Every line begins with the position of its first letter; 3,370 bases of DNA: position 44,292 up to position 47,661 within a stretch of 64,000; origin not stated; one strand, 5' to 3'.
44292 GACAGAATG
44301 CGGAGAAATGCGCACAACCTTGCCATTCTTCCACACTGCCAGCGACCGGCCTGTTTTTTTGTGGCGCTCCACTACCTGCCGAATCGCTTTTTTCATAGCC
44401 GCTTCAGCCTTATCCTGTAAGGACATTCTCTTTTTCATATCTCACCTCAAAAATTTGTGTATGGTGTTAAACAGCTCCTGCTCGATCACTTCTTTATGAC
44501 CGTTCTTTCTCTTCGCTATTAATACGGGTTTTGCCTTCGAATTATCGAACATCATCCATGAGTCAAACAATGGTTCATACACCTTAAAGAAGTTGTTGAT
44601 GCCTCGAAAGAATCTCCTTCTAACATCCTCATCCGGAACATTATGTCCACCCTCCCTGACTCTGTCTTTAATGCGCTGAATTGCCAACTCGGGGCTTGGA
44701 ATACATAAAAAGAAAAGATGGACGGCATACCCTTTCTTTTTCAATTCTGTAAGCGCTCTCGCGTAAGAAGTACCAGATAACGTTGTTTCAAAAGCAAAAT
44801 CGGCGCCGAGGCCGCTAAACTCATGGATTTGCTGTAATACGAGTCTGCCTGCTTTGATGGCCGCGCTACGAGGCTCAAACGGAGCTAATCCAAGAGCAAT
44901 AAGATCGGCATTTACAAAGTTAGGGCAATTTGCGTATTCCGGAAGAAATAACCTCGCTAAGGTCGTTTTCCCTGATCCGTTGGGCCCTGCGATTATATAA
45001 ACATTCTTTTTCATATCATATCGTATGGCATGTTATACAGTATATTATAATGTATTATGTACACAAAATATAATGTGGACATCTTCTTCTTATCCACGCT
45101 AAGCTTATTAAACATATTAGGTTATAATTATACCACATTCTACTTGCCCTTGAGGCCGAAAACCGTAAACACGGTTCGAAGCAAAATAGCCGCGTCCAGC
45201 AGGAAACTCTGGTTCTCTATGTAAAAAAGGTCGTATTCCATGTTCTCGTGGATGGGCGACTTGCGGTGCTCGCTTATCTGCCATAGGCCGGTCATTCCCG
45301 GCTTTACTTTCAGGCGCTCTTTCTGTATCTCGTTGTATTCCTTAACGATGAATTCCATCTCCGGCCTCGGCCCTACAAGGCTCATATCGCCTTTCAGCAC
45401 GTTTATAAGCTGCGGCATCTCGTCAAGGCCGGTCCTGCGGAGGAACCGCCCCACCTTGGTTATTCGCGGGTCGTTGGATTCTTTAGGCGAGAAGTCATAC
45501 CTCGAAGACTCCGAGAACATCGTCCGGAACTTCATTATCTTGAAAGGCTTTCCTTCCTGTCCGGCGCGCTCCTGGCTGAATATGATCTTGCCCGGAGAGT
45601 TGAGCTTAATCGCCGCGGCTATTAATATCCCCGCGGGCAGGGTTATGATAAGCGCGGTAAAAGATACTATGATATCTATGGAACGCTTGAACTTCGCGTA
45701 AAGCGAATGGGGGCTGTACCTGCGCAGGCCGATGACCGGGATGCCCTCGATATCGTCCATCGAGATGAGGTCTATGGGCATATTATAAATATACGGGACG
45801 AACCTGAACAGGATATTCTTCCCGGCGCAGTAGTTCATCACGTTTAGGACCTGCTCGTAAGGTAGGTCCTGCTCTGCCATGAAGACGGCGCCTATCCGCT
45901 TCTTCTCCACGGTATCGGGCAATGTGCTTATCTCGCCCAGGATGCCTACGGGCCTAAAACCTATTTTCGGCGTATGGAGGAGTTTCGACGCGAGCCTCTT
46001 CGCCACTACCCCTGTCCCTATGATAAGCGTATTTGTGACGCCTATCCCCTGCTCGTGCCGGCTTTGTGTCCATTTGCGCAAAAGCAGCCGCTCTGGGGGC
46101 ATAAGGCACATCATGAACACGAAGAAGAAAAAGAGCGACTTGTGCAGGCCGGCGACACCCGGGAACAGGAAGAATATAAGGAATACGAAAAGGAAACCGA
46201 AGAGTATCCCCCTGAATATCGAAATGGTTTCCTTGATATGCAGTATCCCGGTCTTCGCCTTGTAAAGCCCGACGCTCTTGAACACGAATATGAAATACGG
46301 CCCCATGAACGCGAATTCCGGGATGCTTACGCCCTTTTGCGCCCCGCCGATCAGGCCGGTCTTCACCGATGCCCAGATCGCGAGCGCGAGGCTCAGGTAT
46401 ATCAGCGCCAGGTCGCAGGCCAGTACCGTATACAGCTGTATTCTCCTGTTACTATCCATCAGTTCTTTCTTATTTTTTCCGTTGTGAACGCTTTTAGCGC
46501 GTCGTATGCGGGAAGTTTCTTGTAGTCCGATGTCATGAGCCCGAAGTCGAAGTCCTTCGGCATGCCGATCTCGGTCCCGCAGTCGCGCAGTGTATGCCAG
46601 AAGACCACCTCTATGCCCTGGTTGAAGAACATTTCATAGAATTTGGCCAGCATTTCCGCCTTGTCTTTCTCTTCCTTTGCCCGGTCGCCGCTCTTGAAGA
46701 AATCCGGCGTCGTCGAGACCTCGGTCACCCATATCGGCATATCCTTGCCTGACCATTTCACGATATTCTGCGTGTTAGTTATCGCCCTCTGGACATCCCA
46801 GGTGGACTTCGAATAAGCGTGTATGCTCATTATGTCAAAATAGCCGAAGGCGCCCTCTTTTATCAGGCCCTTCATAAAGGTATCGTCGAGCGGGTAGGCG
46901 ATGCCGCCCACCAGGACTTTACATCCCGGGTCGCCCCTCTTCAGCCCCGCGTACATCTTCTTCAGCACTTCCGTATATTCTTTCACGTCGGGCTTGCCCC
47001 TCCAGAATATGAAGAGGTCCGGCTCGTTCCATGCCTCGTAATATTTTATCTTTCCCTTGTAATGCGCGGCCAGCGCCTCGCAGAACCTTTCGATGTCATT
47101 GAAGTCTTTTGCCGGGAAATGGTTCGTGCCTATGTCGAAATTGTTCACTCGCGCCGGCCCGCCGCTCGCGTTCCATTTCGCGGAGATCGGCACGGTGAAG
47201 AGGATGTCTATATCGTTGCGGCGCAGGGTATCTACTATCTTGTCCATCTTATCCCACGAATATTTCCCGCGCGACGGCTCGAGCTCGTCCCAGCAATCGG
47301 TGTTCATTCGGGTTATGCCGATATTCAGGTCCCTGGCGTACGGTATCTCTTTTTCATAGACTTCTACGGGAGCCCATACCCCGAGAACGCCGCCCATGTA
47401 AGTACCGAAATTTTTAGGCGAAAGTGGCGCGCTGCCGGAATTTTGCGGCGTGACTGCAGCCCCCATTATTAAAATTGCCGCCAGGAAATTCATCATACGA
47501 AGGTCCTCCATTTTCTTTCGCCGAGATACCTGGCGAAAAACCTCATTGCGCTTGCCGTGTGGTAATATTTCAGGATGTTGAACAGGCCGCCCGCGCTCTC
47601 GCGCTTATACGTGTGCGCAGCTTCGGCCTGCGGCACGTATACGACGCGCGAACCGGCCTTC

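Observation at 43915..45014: Zeta-toxin-like kinase + missed 50-aa ORF + four-helix-bundle protein wedged between the two polysaccharide loci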

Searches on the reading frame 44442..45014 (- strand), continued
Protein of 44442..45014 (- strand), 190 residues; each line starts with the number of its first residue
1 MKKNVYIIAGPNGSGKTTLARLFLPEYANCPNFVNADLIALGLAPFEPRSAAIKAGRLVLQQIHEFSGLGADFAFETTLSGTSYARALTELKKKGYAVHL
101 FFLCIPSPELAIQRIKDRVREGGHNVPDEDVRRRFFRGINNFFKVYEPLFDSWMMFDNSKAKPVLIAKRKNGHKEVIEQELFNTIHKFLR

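Call 75: get_annotated_region(hit=H79, flank=1200)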
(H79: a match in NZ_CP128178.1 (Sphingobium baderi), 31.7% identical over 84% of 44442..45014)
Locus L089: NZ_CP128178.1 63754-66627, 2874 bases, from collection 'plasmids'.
description: Sphingobium baderi strain SC-1 plasmid unnamed1, complete sequence
organism: Sphingobium baderi (NCBI taxid 1332080)
taxonomy: Bacteria; Pseudomonadota; Alphaproteobacteria; Sphingomonadales; Sphingomonadaceae; Sphingobium; Sphingobium baderi
host: -; source: mixed culture,activated sludge; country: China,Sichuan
typing (MOB-suite, as given by PLSDB): non-mobilizable; mating-pair formation MPF_F
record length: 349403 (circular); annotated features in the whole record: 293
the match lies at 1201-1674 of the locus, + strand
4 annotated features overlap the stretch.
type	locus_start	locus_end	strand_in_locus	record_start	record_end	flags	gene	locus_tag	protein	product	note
CDS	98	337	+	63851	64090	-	-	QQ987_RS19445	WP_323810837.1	type II toxin-antitoxin system ParD family antitoxin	-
CDS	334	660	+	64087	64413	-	-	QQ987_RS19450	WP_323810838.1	type II toxin-antitoxin system RelE/ParE family toxin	GO:0030541 - plasmid partitioning [Evidence IEA]; GO:0051290 - protein heterotetramerization [Evidence IEA]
CDS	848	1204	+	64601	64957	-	-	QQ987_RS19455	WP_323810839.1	ParD-like family protein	-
CDS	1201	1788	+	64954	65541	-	-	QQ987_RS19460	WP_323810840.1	zeta toxin family protein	-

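Call 76: get_annotated_region(hit=H80, flank=1200)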
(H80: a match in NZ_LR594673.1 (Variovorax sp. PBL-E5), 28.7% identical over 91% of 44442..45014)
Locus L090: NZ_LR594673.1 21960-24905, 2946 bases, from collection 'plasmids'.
description: Variovorax sp. PBL-E5 plasmid 3
organism: Variovorax sp. PBL-E5 (NCBI taxid 434014)
taxonomy: Bacteria; Pseudomonadota; Betaproteobacteria; Burkholderiales; Comamonadaceae; Variovorax; Variovorax sp. PBL-E5
host: -; source: linuron-contaminated soil; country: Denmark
typing (MOB-suite, as given by PLSDB): non-mobilizable
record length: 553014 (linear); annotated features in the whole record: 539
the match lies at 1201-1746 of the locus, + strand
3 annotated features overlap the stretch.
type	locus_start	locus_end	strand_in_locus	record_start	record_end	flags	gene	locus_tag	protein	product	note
CDS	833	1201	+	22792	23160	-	-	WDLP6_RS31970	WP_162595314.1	prevent-host-death family protein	-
CDS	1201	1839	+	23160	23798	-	-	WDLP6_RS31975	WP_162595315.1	zeta toxin family protein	-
CDS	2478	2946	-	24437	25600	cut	-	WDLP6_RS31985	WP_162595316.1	acyl-CoA dehydrogenase family protein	-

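Call 77: get_annotated_region(hit=H66, flank=1200)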
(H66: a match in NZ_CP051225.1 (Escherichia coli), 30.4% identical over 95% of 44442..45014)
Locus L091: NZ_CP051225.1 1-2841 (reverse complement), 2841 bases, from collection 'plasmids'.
description: Escherichia coli strain SCZE5 plasmid pSCZE3
organism: Escherichia coli (NCBI taxid 562)
taxonomy: Bacteria; Pseudomonadota; Gammaproteobacteria; Enterobacterales; Enterobacteriaceae; Escherichia; Escherichia coli
host: -; source: swine,single cell; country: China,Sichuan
typing (MOB-suite, as given by PLSDB): conjugative; relaxase MOBP; mating-pair formation MPF_T
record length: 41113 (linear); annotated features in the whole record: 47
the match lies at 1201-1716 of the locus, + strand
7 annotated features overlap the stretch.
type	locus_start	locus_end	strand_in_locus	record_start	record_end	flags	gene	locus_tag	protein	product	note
CDS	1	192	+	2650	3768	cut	-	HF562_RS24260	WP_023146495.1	hypothetical protein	-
CDS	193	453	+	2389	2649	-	-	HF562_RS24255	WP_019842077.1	hypothetical protein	-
CDS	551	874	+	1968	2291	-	kleE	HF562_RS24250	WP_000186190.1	KleE stable inheritance protein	-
CDS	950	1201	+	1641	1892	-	-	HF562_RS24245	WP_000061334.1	hypothetical protein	-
CDS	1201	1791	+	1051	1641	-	-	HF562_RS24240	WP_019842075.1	zeta toxin family protein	-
CDS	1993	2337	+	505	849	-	-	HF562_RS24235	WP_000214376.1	TrfB-related DNA-binding protein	-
CDS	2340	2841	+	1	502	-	-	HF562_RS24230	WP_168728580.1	AAA family ATPase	-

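Call 78: get_annotated_region(hit=H57, flank=1200)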
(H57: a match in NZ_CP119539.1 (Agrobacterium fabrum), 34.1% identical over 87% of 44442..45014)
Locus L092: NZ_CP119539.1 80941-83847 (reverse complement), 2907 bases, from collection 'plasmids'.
description: Agrobacterium fabrum strain 1D1487 plasmid pTi1D1487, complete sequence
organism: Agrobacterium fabrum (NCBI taxid 1176649)
taxonomy: Bacteria; Pseudomonadota; Alphaproteobacteria; Hyphomicrobiales; Rhizobiaceae; Agrobacterium; Agrobacterium fabrum
host: -; source: -; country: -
typing (MOB-suite, as given by PLSDB): conjugative; replicon rep_cluster_490; relaxase MOBQ; mating-pair formation MPF_T
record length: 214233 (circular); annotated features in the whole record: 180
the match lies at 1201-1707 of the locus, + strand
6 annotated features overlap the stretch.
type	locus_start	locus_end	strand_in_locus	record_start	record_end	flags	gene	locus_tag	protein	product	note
CDS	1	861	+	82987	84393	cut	-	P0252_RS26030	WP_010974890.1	HEPN domain-containing protein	-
CDS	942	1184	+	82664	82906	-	-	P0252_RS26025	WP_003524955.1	hypothetical protein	-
CDS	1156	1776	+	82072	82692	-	-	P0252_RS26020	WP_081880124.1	zeta toxin family protein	-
CDS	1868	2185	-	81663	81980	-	-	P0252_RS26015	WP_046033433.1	DUF736 domain-containing protein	-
CDS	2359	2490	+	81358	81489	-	-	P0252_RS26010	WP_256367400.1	hypothetical protein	-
CDS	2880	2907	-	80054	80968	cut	-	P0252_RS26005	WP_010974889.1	hypothetical protein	-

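Call 92: get_annotated_region(hit=H41, flank=900)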
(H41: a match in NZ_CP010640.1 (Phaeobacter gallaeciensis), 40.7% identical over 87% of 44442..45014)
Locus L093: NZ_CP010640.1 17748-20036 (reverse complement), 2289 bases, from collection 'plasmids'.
description: Phaeobacter gallaeciensis strain P73 plasmid pP73_d, complete sequence
organism: Phaeobacter gallaeciensis (NCBI taxid 60890)
taxonomy: Bacteria; Pseudomonadota; Alphaproteobacteria; Rhodobacterales; Roseobacteraceae; Phaeobacter; Phaeobacter gallaeciensis
host: -; source: cell culture,clam aquaculture; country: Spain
typing (MOB-suite, as given by PLSDB): conjugative; replicon rep_cluster_538; relaxase MOBP; mating-pair formation MPF_T
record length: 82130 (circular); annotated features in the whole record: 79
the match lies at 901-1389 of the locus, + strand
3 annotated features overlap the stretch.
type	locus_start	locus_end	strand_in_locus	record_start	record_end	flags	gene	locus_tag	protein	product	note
CDS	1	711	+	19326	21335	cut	-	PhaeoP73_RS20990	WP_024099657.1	type IV secretory system conjugative DNA transfer family protein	-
CDS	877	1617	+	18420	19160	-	-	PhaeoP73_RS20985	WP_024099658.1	zeta toxin family protein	-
CDS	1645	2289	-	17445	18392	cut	-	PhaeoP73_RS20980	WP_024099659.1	alpha/beta hydrolase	-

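Call 93: get_annotated_region(hit=H42, flank=900)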
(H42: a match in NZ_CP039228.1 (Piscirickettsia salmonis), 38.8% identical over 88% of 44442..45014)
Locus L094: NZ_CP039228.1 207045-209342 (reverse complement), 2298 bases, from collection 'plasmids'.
description: Piscirickettsia salmonis strain SR1 plasmid unnamed1, complete sequence
organism: Piscirickettsia salmonis (NCBI taxid 1238)
taxonomy: Bacteria; Pseudomonadota; Gammaproteobacteria; Thiotrichales; Piscirickettsiaceae; Piscirickettsia; Piscirickettsia salmonis
host: -; source: Salmo salar,cell culture; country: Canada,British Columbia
typing (MOB-suite, as given by PLSDB): non-mobilizable
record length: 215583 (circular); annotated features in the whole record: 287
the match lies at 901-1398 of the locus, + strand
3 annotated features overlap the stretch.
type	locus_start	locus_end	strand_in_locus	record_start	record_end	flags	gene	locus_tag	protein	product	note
CDS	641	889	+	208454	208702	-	-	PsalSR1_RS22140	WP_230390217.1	hypothetical protein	-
CDS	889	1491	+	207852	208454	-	-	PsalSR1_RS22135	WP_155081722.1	AAA family ATPase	-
CDS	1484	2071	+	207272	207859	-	-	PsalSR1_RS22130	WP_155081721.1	tyrosine-type recombinase/integrase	GO:0015074 - DNA integration [Evidence IEA]; GO:0006310 - DNA recombination [Evidence IEA]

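Call 94: get_annotated_region(hit=H44, flank=900)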
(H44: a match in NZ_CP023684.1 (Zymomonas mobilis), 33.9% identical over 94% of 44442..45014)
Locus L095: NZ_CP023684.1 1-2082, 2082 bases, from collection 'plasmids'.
description: Zymomonas mobilis subsp. mobilis strain ZM4 substr. 8b plasmid pZM33, complete sequence
organism: Zymomonas mobilis (NCBI taxid 120045)
taxonomy: Bacteria; Pseudomonadota; Alphaproteobacteria; Sphingomonadales; Zymomonadaceae; Zymomonas; Zymomonas mobilis
host: -; source: -; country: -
typing (MOB-suite, as given by PLSDB): non-mobilizable
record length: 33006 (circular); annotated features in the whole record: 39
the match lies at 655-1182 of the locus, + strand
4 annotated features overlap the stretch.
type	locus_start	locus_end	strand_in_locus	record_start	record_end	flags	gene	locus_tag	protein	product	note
CDS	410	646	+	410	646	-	-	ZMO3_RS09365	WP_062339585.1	hypothetical protein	-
CDS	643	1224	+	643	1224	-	-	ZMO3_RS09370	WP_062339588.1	AAA family ATPase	-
CDS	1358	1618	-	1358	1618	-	-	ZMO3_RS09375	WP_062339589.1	ribbon-helix-helix protein, CopG family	GO:0006355 - regulation of DNA-templated transcription [Evidence IEA]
CDS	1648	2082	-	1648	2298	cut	-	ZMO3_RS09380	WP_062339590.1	AAA family ATPase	-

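Call 95: get_annotated_region(hit=H43, flank=900)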
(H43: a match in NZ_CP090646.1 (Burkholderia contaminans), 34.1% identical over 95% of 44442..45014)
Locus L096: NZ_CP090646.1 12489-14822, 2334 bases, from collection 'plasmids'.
description: Burkholderia contaminans strain LMG 23361 plasmid unnamed4, complete sequence
organism: Burkholderia contaminans (NCBI taxid 488447)
taxonomy: Bacteria; Pseudomonadota; Betaproteobacteria; Burkholderiales; Burkholderiaceae; Burkholderia; Burkholderia contaminans
host: -; source: sheep,milk,milk; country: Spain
typing (MOB-suite, as given by PLSDB): mobilizable; relaxase MOBF
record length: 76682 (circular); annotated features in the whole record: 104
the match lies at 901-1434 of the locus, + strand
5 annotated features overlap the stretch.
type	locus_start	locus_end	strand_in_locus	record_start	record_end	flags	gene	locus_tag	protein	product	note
CDS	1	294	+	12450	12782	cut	-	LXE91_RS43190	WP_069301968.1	hypothetical protein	-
CDS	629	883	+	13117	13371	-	-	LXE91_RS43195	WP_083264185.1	hypothetical protein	-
CDS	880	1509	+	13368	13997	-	-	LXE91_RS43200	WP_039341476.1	AAA family ATPase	-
CDS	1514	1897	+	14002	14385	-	-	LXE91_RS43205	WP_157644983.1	helix-turn-helix domain-containing protein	-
CDS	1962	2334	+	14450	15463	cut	-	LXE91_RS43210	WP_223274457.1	replication initiator protein A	-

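Call 99: search_protein_families(library=pfam, proteins=[L094:641-886:+, L095:410-643:+, L096:629-880:+, L091:950-1198:+, L092:942-1181:+, L082:3013-3189:+, L083:3063-3257:+, L084:3066-3257:+, L086:3903-4118:+], max_evalue=0.1)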
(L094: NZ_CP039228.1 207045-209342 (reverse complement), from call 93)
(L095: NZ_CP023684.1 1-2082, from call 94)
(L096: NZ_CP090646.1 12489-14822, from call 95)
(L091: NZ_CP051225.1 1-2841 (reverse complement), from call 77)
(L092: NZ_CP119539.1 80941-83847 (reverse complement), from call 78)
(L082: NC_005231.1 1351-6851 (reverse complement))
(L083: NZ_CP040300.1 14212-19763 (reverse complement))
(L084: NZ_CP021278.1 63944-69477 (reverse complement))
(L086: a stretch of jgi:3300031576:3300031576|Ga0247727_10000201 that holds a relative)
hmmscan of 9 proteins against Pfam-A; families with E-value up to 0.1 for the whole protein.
L094:641-886:+ (82 aa): 0 families

L095:410-643:+ (78 aa): 0 families

L096:629-880:+ (84 aa): 1 family
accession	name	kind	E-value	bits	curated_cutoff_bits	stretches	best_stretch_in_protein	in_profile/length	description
PF07202.18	Tcp10_C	-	0.02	15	36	1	52-65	10-23/35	T-complex protein 10 C-terminus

L091:950-1198:+ (83 aa): 1 family
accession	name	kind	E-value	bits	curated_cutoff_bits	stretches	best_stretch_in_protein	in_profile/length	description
PF05047.22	L51_S25_CI-B8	-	0.094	13.2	26.6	0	42-70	18-46/52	Mitochondrial ribosomal protein L51 / S25 / CI-B8 domain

L092:942-1181:+ (80 aa): 1 family
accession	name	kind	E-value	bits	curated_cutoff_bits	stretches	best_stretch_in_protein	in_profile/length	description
PF17471.7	GP63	-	0.082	13.5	25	0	19-67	22-67/73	Gene product 63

L082:3013-3189:+ (59 aa): 0 families

L083:3063-3257:+ (65 aa): 0 families

L084:3066-3257:+ (64 aa): 0 families

L086:3903-4118:+ (72 aa): 0 families

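Call 103: list_cluster_members(proteins=[window:44445-45014:-, window:44289-44438:-, window:43918-44289:-])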
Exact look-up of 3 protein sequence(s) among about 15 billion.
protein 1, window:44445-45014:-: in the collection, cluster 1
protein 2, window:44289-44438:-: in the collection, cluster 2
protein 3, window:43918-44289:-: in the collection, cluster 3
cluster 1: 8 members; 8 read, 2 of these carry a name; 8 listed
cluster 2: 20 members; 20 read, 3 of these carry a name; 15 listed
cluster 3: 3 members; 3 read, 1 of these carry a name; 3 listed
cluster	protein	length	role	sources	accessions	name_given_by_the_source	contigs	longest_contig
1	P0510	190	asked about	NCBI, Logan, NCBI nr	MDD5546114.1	MAG: zeta toxin family protein [Candidatus Omnitrophica bacterium] | zeta toxin family protein [Candidatus Omnitrophota bacterium]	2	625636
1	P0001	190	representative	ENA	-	-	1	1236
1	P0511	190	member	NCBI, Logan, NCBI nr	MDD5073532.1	MAG: zeta toxin family protein [Candidatus Omnitrophica bacterium] | zeta toxin family protein [Candidatus Omnitrophota bacterium]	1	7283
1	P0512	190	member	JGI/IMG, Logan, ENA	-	-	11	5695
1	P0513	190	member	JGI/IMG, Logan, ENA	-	-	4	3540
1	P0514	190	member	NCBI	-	-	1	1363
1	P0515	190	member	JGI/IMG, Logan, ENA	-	-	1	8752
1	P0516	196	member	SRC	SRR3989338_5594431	-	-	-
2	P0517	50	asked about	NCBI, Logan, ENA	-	-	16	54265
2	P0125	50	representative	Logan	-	-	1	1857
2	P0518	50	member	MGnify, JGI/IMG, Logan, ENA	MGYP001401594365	CR=1 FL=1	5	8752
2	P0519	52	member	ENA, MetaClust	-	\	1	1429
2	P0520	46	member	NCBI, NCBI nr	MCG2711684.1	MAG: hypothetical protein L6416_05110 [Candidatus Omnitrophica bacterium] | hypothetical protein [Candidatus Omnitrophota bacterium]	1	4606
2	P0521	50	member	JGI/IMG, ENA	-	-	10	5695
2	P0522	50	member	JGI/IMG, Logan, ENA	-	-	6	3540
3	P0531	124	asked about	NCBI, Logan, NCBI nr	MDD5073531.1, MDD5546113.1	MAG: four helix bundle protein [Candidatus Omnitrophica bacterium] | four helix bundle protein [Candidatus Omnitrophota bacterium]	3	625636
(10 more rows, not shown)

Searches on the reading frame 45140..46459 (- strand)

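Call 54: search_protein_families(library=pfam, proteins=[window:45140-46459:-], max_evalue=0.00001)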
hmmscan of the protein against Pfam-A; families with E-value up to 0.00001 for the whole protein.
window:45140-46459:- (439 aa): 2 families
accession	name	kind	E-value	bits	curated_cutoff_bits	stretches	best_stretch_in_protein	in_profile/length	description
PF02397.22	Bac_transf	-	3.8e-66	222.5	27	1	258-434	1-178/179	Bacterial sugar transferase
PF13727.12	CoA_binding_3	-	5.1e-06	27.1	25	0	63-174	3-110/175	CoA-binding domain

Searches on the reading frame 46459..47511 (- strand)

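Call 54: search_protein_families(library=pfam, proteins=[window:46459-47511:-], max_evalue=0.00001)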
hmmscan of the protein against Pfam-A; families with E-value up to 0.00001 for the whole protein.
window:46459-47511:- (350 aa): 3 families
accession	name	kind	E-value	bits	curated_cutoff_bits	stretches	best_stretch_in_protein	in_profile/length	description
PF01229.23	Glyco_hydro_39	-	3.1e-09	36.6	26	1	81-243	71-236/472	Glycosyl hydrolases family 39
PF02449.21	Glyco_hydro_42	-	1.2e-07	31.9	21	1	49-110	9-70/376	Beta-galactosidase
PF00331.26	Glyco_hydro_10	-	9.6e-07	28.7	22.1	0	59-163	33-128/311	Glycosyl hydrolase family 10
